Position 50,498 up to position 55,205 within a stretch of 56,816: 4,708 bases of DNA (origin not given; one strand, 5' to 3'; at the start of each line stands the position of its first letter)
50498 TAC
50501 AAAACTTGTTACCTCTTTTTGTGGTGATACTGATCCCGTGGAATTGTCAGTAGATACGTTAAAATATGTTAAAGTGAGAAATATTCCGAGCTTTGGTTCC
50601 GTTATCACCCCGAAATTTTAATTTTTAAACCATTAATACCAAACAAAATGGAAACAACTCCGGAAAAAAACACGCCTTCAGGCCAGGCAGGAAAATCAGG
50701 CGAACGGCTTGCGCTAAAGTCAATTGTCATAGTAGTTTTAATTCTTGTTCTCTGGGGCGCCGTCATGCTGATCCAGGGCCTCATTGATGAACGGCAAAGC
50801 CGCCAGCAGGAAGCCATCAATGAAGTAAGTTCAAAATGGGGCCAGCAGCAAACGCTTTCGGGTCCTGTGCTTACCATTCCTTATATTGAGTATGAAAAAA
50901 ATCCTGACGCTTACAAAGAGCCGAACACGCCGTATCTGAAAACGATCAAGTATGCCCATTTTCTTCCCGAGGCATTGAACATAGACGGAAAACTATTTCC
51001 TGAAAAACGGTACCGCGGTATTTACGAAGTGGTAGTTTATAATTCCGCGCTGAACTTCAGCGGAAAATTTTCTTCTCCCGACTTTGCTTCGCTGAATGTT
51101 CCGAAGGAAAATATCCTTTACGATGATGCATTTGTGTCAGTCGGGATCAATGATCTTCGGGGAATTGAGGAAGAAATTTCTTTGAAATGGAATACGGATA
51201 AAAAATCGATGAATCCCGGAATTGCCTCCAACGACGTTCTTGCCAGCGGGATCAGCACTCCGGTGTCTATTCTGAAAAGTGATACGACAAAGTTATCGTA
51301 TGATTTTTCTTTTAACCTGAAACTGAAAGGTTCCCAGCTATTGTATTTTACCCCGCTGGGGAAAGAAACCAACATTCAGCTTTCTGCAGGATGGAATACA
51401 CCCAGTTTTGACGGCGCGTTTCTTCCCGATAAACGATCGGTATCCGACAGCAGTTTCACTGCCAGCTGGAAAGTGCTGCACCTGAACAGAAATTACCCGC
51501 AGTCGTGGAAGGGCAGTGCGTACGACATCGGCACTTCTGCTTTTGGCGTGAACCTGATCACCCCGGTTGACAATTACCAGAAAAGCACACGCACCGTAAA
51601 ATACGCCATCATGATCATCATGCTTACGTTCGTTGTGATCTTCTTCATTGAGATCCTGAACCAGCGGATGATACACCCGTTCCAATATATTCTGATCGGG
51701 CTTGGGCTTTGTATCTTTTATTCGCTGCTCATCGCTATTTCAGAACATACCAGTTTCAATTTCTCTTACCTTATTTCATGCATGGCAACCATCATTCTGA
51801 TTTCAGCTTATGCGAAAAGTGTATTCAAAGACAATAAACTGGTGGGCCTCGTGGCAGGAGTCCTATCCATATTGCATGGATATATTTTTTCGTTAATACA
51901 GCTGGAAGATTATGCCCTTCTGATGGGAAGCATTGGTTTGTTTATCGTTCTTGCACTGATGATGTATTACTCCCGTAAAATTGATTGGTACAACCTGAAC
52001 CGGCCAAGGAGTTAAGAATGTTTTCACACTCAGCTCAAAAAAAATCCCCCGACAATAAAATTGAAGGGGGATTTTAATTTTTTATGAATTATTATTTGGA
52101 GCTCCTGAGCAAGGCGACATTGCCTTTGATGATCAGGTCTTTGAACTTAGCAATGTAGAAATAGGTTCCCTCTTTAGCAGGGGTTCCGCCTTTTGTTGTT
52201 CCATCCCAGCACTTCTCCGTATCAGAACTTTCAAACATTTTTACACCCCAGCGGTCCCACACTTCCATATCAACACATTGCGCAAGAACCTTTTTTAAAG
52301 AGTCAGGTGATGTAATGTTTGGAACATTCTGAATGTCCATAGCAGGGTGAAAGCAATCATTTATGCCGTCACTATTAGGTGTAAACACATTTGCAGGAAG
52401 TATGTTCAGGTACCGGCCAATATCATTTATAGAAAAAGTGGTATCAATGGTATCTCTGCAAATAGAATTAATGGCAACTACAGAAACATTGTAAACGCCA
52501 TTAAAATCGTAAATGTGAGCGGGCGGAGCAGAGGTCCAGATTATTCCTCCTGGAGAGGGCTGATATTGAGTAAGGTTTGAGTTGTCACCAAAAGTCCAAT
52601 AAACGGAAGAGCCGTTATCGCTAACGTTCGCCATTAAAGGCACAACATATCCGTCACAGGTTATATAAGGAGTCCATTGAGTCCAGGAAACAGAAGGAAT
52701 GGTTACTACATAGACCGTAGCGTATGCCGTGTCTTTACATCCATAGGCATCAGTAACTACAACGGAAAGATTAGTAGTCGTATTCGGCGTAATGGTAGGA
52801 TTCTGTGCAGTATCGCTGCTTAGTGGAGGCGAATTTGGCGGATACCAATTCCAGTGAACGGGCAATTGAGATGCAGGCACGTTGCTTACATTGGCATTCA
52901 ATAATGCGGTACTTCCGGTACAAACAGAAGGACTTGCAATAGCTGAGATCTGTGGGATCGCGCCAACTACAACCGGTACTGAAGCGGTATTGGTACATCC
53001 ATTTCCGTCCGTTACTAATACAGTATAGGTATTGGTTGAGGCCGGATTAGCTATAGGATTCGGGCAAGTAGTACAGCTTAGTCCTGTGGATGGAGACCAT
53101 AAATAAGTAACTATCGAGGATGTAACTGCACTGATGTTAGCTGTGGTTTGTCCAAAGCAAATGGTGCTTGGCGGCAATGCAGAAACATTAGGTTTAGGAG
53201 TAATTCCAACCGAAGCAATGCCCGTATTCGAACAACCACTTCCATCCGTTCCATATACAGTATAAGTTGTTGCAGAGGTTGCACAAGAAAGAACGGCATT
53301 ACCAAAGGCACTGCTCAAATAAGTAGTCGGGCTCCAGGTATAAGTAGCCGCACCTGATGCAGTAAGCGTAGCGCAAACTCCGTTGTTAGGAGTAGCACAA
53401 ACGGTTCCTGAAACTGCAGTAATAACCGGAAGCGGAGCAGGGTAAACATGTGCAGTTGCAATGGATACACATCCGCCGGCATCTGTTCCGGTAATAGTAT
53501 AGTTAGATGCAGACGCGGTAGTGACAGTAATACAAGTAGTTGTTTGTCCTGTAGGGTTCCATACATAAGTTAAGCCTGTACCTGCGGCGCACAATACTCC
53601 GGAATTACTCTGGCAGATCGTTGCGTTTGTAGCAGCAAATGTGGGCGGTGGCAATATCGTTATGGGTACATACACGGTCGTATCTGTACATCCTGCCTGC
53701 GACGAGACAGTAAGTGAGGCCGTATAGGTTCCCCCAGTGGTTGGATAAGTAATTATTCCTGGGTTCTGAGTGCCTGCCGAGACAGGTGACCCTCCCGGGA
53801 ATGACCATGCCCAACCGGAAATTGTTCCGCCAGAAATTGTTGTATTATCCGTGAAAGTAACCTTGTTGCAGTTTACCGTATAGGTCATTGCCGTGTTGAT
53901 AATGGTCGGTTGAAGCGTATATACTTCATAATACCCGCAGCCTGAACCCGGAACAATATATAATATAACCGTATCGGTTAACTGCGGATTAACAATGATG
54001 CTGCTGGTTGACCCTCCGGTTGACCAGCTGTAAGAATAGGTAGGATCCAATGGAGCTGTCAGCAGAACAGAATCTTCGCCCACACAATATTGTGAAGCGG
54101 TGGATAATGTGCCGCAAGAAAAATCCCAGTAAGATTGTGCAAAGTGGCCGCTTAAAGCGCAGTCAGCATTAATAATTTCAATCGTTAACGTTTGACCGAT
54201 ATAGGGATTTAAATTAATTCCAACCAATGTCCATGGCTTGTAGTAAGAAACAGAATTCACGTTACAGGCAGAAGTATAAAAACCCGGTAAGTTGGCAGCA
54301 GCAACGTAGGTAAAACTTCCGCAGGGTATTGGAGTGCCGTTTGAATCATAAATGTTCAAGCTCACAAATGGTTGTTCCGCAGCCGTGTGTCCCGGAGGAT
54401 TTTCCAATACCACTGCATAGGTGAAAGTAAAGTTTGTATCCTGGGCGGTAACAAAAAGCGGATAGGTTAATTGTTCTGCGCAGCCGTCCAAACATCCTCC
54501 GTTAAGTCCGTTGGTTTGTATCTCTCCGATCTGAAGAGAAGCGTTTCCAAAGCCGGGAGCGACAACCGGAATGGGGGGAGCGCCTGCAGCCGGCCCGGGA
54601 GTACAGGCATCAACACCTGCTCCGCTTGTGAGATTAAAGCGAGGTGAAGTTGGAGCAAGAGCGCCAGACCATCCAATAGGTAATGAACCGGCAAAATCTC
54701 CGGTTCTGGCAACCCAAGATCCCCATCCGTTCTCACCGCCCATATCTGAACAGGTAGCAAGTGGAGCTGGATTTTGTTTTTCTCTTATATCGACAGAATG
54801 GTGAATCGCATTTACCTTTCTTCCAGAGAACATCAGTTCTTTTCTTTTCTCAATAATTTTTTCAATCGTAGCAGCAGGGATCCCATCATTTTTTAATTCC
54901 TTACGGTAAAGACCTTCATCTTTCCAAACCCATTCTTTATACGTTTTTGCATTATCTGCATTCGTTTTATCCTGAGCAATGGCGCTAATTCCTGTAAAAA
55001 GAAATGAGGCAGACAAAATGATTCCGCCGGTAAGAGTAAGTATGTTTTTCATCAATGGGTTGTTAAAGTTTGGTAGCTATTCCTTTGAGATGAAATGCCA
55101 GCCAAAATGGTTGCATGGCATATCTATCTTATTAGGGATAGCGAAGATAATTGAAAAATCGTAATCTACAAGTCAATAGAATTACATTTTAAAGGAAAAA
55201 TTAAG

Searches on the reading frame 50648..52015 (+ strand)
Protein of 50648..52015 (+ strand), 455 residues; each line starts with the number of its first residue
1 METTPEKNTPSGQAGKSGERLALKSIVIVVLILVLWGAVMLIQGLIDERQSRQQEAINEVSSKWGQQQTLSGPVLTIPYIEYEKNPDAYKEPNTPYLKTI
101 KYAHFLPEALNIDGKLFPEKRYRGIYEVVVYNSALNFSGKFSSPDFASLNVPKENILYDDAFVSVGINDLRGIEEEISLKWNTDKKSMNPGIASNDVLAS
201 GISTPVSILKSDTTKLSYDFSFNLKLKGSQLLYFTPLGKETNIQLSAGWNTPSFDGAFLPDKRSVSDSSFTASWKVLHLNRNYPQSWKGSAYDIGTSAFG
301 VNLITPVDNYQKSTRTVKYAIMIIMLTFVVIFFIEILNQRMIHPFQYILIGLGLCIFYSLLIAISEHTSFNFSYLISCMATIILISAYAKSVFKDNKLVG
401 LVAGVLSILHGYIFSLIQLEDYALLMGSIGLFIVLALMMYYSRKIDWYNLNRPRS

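Call 44: search_protein_families(library=pfam, proteins=[window:50648-52015:+], max_evalue=0.001)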
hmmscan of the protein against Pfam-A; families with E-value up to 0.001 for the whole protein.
window:50648-52015:+ (455 aa): 1 family
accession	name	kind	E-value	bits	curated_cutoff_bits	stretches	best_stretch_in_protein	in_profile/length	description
PF06123.17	CreD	-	4.1e-161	537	23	1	21-448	2-428/428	Inner membrane protein CreD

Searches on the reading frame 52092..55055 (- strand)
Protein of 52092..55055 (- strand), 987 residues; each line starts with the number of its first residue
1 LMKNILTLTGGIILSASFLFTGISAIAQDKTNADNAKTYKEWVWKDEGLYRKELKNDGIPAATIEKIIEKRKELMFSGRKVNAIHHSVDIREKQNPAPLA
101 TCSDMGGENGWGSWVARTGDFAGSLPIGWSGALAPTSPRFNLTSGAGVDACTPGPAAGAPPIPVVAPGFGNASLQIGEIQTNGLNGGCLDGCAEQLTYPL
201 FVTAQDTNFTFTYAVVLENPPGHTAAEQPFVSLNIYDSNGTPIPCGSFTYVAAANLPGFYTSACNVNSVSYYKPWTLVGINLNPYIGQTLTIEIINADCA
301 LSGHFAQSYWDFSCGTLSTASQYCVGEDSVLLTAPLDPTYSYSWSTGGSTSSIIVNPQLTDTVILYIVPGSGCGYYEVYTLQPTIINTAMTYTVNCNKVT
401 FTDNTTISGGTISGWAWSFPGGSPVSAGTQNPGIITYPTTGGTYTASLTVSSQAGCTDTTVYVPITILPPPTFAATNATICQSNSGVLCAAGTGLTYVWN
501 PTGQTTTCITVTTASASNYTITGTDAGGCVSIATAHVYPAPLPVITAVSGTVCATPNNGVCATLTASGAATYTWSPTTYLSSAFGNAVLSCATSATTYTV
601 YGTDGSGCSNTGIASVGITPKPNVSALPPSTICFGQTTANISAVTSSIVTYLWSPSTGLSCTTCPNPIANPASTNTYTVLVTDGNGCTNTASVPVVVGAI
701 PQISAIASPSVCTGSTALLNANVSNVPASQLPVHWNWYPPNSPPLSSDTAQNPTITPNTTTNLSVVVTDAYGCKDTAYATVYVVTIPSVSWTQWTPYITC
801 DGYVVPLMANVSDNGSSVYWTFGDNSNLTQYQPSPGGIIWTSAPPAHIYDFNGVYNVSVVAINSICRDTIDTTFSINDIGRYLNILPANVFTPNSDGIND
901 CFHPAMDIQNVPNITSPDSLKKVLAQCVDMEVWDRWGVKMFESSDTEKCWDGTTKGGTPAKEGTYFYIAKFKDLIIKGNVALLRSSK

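Call 44: search_protein_families(library=pfam, proteins=[window:52092-55055:-], max_evalue=0.001)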
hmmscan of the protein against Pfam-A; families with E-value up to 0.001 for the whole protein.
window:52092-55055:- (987 aa): 3 families
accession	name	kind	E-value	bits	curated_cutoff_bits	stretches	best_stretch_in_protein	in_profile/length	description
PF13585.12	CHU_C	-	3.4e-15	56.4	27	1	888-971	4-72/86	CHU_C Type IX secretion signal domain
PF18911.6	PKD_4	-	2.1e-08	34.5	27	1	390-465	11-83/85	PKD domain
PF00801.26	PKD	-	2.9e-08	34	23.5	2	394-462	12-77/80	PKD domain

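Call 47: find_related_loci(query=window:52092-55055:-, collection=metagenome_contigs, flank=6000)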
Query window:52092-55055:- (987 aa) in metagenome_contigs; peptide patterns used: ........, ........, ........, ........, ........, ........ (x = any residue, [..] = any of these).
21 stretches matched a pattern; 7 encode a relative of the query (tblastn E <= 1e-3); 7 distinct loci.
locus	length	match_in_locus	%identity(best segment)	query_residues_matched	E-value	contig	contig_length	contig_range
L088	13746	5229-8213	32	46-960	4e-103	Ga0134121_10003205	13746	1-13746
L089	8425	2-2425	29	240-960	1e-61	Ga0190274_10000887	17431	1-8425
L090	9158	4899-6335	28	441-984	1e-22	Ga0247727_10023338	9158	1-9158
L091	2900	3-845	37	415-984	3e-18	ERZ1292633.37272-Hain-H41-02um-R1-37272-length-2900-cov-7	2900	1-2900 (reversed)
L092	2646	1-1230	25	280-974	1e-11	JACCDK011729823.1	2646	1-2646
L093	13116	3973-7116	28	308-781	2e-11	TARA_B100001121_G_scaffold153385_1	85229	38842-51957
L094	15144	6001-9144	28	308-781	2e-11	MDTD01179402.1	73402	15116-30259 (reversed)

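Call 50: find_homologous_proteins(query=window:52092-55052:-, max_evalue=1e-30)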
Query window:52092-55052:- (986 aa): 165 proteins with E <= 1e-30 among 8000 candidates; the best 120 are listed.
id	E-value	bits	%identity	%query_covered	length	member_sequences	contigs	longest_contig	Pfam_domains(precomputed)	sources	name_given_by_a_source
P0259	0.0e+0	2246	100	100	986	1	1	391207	PF00801.27,PF13585.13,PF18911.7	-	-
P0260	0.0e+0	1369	62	100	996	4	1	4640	PF00801.27,PF13585.13,PF18911.7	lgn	-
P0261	0.0e+0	1337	53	83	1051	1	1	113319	PF13585.13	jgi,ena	-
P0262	0.0e+0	1309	62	100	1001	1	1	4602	PF00801.27,PF13585.13,PF19081.7,PF18911.7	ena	-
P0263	0.0e+0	1303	50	79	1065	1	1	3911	PF13585.13,PF18911.7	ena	-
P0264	3.0e-259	881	43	83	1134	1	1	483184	PF00801.27,PF13585.13,PF19081.7,PF18911.7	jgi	-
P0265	7.9e-247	840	46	72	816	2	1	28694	PF00801.27,PF13585.13,PF18911.7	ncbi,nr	ncbi:MAG: gliding motility-associated C-terminal domain-containing protein [Bacteroidetes bacterium]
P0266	3.3e-243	828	45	100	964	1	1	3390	PF00801.27,PF13585.13,PF18911.7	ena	-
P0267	6.1e-170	586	56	52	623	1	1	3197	PF00801.27,PF13573.13,PF18962.8,PF18911.7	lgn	-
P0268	6.5e-162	559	39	85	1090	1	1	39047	PF22352.3,PF00801.27,PF13585.13,PF18911.7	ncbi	-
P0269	5.9e-144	500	36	84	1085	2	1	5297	PF22352.3,PF00801.27,PF13585.13,PF18911.7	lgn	-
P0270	4.7e-141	490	37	84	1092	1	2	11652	PF22352.3,PF00801.27,PF13585.13,PF18911.7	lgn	-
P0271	1.1e-140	489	37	80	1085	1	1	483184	PF00801.27,PF13585.13,PF18911.7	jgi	-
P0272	9.9e-140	486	44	55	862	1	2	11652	PF00801.27,PF13585.13,PF18911.7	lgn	-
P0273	6.4e-138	480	36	95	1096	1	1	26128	PF22352.3,PF00801.27,PF13585.13,PF18911.7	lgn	-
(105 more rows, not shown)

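Call 51: find_encoding_contigs(protein=P0261, flank=3000, max_places=1)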
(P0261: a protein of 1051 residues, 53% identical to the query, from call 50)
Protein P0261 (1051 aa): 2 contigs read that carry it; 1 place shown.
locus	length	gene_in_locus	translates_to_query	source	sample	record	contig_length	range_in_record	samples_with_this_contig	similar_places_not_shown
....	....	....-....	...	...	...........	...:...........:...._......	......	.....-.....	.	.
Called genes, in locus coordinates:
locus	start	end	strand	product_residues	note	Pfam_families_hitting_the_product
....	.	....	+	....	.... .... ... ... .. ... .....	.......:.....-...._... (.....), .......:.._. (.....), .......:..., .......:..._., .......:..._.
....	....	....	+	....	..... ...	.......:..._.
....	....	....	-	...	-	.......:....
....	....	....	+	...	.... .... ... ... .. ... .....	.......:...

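Call 52: find_encoding_contigs(protein=P0264, flank=3000, max_places=1)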
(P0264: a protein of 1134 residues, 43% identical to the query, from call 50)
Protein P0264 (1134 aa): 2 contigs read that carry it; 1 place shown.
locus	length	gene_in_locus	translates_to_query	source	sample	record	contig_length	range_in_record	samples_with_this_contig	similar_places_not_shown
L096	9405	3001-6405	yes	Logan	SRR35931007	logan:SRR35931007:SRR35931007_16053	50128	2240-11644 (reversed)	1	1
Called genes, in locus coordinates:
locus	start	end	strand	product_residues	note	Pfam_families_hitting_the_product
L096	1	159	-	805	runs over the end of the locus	PF13620:CarboxypepD_reg, PF13715:CarbopepD_reg_2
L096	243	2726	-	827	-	PF01510:Amidase_2, PF00431:CUB, PF18962:Por_Secre_tail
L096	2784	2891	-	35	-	-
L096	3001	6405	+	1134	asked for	PF19081:Ig_7 (faint), PF00801:PKD (weak), PF18911:PKD_4, PF00801:PKD (weak), PF18911:PKD_4 (weak), PF13585:CHU_C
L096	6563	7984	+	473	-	PF02321:OEP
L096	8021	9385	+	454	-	PF25917:BSH_RND, PF25885:HH_EMRA (weak), PF25876:HH_MFP_RND, PF25893:HH_CzcB (weak), PF25990:Beta-barrel_YknX, PF26002:Beta-barrel_AprE, PF25967:RND-MFP_C (weak), PF25989:YknX_C, +4 more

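Call 53: find_encoding_contigs(protein=P0260, flank=3000, max_places=1)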
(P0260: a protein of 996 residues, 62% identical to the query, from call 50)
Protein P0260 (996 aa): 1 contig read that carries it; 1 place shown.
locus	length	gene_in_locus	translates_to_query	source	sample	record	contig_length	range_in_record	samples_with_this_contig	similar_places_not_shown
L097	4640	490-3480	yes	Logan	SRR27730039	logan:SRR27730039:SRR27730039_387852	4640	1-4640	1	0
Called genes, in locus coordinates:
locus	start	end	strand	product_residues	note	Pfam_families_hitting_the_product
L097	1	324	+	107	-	?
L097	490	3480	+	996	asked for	PF00801:PKD (weak), PF18911:PKD_4, PF13585:CHU_C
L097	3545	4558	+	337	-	PF04055:Radical_SAM, PF13186:SPASM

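Call 54: find_encoding_contigs(protein=P0265, flank=3000, max_places=1)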
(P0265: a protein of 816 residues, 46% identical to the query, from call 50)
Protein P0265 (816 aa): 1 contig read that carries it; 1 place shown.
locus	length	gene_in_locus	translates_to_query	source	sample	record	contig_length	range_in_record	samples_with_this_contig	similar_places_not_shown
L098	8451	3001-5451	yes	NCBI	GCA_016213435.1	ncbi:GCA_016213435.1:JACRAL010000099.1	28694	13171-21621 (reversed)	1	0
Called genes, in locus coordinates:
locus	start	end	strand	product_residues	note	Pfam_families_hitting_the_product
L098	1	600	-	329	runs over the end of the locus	PF01118:Semialdhyde_dh, PF02774:Semialdhyde_dhC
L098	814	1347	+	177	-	PF04542:Sigma70_r2, PF08281:Sigma70_r4_2, PF04545:Sigma70_r4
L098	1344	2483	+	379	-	PF00801:PKD, PF18911:PKD_4, PF13585:CHU_C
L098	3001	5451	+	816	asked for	PF00801:PKD (weak), PF18911:PKD_4 (weak), PF13585:CHU_C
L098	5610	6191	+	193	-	PF08281:Sigma70_r4_2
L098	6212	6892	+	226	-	-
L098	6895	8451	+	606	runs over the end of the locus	PF01541:GIY-YIG, PF27096:UvrC_M, PF22920:UvrC_RNaseH, PF08459:UvrC_RNaseH_dom, PF14520:HHH_5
